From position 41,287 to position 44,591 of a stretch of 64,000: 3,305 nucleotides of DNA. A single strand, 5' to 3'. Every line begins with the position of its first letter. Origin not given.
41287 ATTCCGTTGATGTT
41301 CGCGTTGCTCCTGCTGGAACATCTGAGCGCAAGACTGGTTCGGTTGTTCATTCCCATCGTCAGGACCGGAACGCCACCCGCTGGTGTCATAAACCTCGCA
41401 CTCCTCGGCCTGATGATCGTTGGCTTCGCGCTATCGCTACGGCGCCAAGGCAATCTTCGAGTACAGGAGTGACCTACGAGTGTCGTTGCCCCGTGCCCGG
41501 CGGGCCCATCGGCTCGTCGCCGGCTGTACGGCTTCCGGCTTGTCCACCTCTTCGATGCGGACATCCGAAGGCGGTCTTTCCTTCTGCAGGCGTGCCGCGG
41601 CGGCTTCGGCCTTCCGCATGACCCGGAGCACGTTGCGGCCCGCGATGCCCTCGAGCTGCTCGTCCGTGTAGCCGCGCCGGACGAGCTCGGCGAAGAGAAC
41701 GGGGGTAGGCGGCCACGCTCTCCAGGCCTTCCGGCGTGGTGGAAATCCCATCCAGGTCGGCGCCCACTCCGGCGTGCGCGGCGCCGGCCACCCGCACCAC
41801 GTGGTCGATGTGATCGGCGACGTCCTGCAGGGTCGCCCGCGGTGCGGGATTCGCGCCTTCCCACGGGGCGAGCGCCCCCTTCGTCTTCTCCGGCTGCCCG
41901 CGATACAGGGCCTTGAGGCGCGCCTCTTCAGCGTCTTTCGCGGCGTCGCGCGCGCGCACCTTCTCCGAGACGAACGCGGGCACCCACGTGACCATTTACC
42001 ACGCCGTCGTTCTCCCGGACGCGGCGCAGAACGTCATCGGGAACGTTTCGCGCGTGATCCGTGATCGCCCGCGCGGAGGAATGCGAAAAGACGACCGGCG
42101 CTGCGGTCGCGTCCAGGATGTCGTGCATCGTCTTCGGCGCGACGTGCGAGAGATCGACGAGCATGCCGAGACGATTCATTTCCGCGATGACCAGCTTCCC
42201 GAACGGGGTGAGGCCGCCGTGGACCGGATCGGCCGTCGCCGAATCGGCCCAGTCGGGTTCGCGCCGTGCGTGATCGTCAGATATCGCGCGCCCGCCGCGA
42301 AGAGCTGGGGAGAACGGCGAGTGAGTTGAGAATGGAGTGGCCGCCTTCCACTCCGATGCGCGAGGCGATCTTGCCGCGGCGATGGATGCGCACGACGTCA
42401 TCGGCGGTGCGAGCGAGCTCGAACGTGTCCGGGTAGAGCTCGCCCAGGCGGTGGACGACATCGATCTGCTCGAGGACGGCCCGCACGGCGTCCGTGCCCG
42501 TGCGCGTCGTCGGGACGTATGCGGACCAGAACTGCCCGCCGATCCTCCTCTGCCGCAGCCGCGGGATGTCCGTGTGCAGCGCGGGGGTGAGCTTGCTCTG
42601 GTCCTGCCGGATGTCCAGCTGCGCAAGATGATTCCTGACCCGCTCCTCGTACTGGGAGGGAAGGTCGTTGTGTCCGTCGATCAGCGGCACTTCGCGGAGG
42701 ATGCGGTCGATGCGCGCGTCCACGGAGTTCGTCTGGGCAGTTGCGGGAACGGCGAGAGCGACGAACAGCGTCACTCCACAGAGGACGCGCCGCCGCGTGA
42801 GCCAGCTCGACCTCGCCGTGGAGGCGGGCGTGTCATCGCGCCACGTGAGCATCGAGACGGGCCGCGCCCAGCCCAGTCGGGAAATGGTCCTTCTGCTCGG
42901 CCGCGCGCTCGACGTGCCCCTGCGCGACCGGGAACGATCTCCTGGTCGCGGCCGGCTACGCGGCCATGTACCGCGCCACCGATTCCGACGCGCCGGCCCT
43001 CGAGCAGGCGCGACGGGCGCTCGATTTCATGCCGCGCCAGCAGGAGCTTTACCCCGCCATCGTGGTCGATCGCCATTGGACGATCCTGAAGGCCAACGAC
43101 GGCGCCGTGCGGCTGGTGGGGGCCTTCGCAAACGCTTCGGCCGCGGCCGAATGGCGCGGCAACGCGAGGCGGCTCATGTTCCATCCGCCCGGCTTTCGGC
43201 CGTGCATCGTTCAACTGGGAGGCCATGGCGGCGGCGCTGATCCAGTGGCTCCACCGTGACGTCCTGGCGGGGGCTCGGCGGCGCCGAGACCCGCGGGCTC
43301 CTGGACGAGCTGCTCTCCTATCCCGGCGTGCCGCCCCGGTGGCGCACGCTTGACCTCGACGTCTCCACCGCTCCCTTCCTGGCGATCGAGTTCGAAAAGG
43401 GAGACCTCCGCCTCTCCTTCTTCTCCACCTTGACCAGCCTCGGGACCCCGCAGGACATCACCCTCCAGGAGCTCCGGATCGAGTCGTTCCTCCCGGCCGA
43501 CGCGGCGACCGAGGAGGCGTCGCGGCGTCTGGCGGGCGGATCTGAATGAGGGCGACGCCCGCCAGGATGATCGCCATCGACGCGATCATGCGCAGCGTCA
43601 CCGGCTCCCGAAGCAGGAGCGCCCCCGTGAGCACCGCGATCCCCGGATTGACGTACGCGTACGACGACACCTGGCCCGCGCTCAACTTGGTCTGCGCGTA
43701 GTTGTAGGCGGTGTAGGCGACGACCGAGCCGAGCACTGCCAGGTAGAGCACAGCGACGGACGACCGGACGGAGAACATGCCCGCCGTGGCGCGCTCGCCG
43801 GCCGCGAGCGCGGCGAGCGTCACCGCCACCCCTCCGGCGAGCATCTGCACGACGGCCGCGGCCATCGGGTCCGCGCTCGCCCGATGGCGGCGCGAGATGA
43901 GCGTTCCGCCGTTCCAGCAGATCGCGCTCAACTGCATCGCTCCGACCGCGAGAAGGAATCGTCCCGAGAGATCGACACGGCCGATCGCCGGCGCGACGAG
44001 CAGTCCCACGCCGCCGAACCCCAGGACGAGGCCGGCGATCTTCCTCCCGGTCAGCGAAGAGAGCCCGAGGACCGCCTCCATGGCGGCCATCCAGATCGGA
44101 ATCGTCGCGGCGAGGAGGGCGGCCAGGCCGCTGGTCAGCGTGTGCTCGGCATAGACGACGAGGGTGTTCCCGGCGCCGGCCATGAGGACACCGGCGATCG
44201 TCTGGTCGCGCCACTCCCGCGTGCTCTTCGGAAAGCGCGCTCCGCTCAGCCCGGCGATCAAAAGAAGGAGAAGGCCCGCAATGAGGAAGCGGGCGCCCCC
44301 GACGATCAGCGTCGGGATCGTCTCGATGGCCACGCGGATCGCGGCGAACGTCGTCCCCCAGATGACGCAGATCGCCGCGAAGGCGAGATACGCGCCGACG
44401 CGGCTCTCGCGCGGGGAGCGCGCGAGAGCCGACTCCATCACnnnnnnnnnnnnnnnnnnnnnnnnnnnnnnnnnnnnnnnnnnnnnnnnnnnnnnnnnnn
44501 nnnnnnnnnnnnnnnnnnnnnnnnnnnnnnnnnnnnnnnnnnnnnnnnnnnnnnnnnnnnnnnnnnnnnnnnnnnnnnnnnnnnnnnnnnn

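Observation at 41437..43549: Two adjacent decayed genes (M19 dipeptidase with >=3 frameshifts; MmyB-like regulator with >=3 frameshifts and a truncated 5' end) while an 8.8-kb ORF nearby is intact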

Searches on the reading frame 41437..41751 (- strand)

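Call 5: search_protein_families(library=pfam, proteins=[window:41437-41751:-], max_evalue=0.01)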
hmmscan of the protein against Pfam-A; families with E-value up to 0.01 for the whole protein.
window:41437-41751:- (104 aa): 1 family
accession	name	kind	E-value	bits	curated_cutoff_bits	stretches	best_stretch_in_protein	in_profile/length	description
PF01244.27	Peptidase_M19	-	4e-06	26.7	26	1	17-47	289-319/319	Membrane dipeptidase (Peptidase family M19)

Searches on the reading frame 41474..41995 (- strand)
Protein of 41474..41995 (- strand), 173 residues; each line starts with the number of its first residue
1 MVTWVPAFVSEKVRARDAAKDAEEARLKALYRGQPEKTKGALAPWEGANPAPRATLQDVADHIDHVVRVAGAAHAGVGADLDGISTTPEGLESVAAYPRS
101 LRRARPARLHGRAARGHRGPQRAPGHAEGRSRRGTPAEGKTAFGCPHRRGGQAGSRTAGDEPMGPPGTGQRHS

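Call 5: search_protein_families(library=pfam, proteins=[window:41474-41995:-], max_evalue=0.01)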
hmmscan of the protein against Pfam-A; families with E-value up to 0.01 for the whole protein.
window:41474-41995:- (173 aa): 1 family
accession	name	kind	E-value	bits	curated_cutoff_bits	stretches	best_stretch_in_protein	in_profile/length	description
PF01244.27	Peptidase_M19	-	8.1e-14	51.9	26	1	1-99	231-290/319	Membrane dipeptidase (Peptidase family M19)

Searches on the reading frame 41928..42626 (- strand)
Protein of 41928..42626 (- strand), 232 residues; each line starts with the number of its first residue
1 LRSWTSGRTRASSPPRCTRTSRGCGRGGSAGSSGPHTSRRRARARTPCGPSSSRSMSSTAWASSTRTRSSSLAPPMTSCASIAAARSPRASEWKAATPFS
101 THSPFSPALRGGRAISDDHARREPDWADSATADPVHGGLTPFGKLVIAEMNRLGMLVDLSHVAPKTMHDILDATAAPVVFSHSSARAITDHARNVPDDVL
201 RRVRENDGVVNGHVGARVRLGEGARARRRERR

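Call 5: search_protein_families(library=pfam, proteins=[window:41928-42626:-], max_evalue=0.01)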
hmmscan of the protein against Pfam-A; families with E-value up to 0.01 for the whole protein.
window:41928-42626:- (232 aa): 1 family
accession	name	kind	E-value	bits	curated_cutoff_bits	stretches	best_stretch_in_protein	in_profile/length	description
PF01244.27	Peptidase_M19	-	1.4e-34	120.2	26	1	123-210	142-230/319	Membrane dipeptidase (Peptidase family M19)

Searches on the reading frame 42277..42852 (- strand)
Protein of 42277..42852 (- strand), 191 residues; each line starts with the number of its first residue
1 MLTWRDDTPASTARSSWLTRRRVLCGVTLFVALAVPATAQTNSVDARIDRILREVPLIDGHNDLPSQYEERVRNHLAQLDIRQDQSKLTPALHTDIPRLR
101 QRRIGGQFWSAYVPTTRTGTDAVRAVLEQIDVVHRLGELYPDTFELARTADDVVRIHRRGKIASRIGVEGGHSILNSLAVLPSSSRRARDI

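Call 5: search_protein_families(library=pfam, proteins=[window:42277-42852:-], max_evalue=0.01)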
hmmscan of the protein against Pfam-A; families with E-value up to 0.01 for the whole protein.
window:42277-42852:- (191 aa): 1 family
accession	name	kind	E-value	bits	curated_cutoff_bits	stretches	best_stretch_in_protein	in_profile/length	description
PF01244.27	Peptidase_M19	-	1.4e-26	93.8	26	1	51-182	2-125/319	Membrane dipeptidase (Peptidase family M19)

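Call 58: list_cluster_members(proteins=[window:42277-42852:-, window:41928-42626:-, window:41437-41751:-, window:42668-43240:+, window:42966-43259:+, window:44548-45153:-, window:44438-44914:-, window:28740-29717:-, window:41095-41472:+, window:39964-40989:+])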
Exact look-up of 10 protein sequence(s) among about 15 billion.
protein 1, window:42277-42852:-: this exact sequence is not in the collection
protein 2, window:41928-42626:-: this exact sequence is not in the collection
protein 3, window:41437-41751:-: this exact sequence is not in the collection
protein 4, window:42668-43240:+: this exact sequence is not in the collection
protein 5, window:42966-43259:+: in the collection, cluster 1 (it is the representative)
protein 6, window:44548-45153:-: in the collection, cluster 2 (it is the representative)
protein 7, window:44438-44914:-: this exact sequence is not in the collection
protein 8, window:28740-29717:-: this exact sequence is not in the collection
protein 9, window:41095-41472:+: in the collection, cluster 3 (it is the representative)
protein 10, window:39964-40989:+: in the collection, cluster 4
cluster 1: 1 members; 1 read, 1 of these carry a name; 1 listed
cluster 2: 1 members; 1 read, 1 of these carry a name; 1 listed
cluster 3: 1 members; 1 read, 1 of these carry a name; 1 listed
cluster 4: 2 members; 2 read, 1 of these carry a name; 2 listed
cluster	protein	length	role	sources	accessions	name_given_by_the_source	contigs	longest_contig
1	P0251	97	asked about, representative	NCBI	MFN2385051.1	MAG: hypothetical protein ABR576_01980 [Thermoanaerobaculia bacterium]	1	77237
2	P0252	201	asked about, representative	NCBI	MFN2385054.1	MAG: hypothetical protein ABR576_01995 [Thermoanaerobaculia bacterium]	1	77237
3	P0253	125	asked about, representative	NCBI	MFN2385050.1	MAG: hypothetical protein ABR576_01970 [Thermoanaerobaculia bacterium]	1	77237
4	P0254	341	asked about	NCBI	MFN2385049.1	MAG: NAD(P)-dependent alcohol dehydrogenase [Thermoanaerobaculia bacterium]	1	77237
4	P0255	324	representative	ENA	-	-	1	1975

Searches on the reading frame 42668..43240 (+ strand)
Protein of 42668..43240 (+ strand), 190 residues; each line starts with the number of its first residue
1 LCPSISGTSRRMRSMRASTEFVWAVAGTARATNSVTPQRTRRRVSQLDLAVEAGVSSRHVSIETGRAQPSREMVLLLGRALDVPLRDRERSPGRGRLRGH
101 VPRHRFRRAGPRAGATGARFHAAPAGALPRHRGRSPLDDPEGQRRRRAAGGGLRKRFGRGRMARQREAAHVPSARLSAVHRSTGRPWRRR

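Call 5: search_protein_families(library=pfam, proteins=[window:42668-43240:+], max_evalue=0.01)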
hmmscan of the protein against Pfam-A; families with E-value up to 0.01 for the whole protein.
window:42668-43240:+ (190 aa): 1 family
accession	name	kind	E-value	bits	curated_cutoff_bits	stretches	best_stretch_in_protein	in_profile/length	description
PF01381.28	HTH_3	-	9.9e-05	22.7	23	1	39-86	5-53/55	Helix-turn-helix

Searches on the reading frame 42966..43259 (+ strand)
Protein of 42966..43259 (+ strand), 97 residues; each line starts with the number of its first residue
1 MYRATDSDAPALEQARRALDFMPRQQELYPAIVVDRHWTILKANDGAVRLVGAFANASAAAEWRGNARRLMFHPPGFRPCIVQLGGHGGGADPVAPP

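Call 5: search_protein_families(library=pfam, proteins=[window:42966-43259:+], max_evalue=0.01)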
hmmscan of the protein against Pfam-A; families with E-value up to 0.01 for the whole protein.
window:42966-43259:+ (97 aa): 1 family
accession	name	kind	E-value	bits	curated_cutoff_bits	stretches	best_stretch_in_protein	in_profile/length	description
PF17765.7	MLTR_LBD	-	3.7e-11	43.8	26.3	1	16-83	2-66/168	MmyB-like transcription regulator ligand binding domain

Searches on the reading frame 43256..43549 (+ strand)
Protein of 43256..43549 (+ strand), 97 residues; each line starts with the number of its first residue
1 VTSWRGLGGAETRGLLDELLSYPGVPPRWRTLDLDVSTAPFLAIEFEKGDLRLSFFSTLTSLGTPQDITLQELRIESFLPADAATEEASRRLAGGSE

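Call 5: search_protein_families(library=pfam, proteins=[window:43256-43549:+], max_evalue=0.01)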
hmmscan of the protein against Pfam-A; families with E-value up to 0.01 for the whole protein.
window:43256-43549:+ (97 aa): 1 family
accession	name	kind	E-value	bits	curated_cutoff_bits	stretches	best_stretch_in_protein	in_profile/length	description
PF17765.7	MLTR_LBD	-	3.8e-07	30.8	26.3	1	10-92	89-168/168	MmyB-like transcription regulator ligand binding domain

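Call 28: find_encoding_contigs(protein=window:43256-43549:+, flank=10000, max_places=3)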
Protein window:43256-43549:+ (97 aa): no gene with exactly this product is on record in the collection.

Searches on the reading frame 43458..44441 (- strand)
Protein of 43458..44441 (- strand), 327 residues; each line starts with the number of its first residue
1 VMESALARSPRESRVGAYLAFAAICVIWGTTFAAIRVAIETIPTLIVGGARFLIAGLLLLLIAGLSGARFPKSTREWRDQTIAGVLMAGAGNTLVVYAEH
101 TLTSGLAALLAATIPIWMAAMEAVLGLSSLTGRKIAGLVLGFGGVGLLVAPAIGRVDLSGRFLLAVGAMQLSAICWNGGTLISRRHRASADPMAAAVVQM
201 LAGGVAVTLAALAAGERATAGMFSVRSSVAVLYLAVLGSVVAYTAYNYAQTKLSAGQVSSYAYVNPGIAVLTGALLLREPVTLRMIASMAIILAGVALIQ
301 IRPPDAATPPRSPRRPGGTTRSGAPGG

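Call 5: search_protein_families(library=pfam, proteins=[window:43458-44441:-], max_evalue=0.01)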
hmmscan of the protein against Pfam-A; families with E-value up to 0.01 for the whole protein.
window:43458-44441:- (327 aa): 1 family
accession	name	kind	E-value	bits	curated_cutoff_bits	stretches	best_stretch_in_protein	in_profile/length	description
PF00892.27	EamA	-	1.7e-36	125.9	28.2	2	168-299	6-133/135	EamA-like transporter family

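Call 32: find_related_loci(query=window:43458-44441:-, collection=genome_contigs, flank=10000)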
Query window:43458-44441:- (327 aa) in genome_contigs; peptide patterns used: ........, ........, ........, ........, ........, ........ (x = any residue, [..] = any of these).
102 stretches matched a pattern; 7 encode a relative of the query (tblastn E <= 1e-3); 7 distinct loci.
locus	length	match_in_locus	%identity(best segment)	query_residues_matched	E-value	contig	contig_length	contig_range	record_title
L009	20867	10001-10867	90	12-300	8e-145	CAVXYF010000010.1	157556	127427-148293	MAG: uncultured Acidobacteriota bacterium isolate MFD09206.bin.1.14 genome assembly, contig: contig_37563, whole genome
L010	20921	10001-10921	83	12-314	2e-137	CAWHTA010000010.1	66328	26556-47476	MAG: uncultured Acidobacteriota bacterium isolate MFD09206.bin.2.36 genome assembly, contig: contig_53471, whole genome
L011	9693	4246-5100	67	17-301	3e-118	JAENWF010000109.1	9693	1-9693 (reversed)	MAG: Thermoanaerobaculia bacterium isolate 3_4_m_bin3 c_000001877265, whole genome shotgun sequence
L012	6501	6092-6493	87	12-145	3e-62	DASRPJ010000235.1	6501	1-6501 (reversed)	MAG TPA_asm: Thermoanaerobaculia bacterium isolate SMAG_U10292 k141_5923691, whole genome shotgun sequence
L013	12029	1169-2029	36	11-300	2e-36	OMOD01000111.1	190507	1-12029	Acidobacteriaceae bacterium SbA1 strain Peat soil MAG SbA1 genome assembly, contig: SBA1_Contig_2, whole genome shotgun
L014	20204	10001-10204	93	234-301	1e-31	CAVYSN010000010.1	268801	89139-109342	MAG: uncultured bacterium isolate MFD05674.bin.2.95 genome assembly, contig: contig_32612, whole genome shotgun sequence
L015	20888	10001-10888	36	13-302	4e-38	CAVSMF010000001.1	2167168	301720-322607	MAG: uncultured Verrucomicrobiae bacterium isolate MFD04944.bin.1.307 genome assembly, contig: contig_11314, whole genom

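Call 41: find_related_loci(query=window:43458-44441:-, collection=metagenome_contigs, flank=6000)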
Query window:43458-44441:- (327 aa) in metagenome_contigs; peptide patterns used: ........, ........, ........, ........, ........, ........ (x = any residue, [..] = any of these).
139 stretches matched a pattern; 26 encode a relative of the query (tblastn E <= 1e-3); 26 distinct loci.
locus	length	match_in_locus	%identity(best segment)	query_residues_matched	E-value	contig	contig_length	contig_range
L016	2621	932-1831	89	3-301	3e-167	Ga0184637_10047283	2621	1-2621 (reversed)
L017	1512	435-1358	83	11-314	9e-167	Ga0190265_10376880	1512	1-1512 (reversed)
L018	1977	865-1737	91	11-301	3e-158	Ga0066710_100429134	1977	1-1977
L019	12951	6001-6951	79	6-312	4e-147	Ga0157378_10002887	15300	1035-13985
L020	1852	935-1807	89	11-301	8e-158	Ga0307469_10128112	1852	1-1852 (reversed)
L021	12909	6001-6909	79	11-324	2e-145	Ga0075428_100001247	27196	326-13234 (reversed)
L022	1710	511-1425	85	11-317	2e-157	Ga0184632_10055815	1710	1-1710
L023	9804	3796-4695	86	3-301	2e-142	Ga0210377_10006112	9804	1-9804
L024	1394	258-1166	81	6-308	2e-154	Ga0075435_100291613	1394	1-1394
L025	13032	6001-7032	75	1-323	3e-140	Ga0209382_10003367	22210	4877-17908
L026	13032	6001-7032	75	1-323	3e-140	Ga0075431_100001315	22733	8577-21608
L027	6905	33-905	85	11-301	4e-140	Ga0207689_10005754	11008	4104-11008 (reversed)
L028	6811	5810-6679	82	12-301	5e-137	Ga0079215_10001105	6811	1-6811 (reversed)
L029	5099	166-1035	82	12-301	4e-137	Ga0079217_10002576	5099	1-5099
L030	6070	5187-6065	77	1-286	2e-135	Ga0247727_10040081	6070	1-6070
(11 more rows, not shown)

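Call 54: search_protein_families(library=ncbifam, proteins=[window:43458-44441:-], max_evalue=0.01)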
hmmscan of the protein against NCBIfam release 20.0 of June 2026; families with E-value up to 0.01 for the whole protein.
window:43458-44441:- (327 aa): 4 families
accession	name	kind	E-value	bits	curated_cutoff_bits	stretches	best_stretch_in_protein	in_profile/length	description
NF008432.0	PRK11272.1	equivalog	5e-56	190.1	270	1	18-301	12-287/294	drug/metabolite exporter YedA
TIGR00950.1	2A78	equivalog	3.1e-31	108.8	230.2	1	28-296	1-263/264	carboxylate/amino acid/amine transporter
NF050091.1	ArAmAcExpYddG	equivalog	1.1e-07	31.7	300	1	21-205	11-190/285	aromatic amino acid exporter YddG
NF008523.0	PRK11453.1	equivalog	6.4e-05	22.7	472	1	18-297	7-283/299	O-acetylserine/cysteine exporter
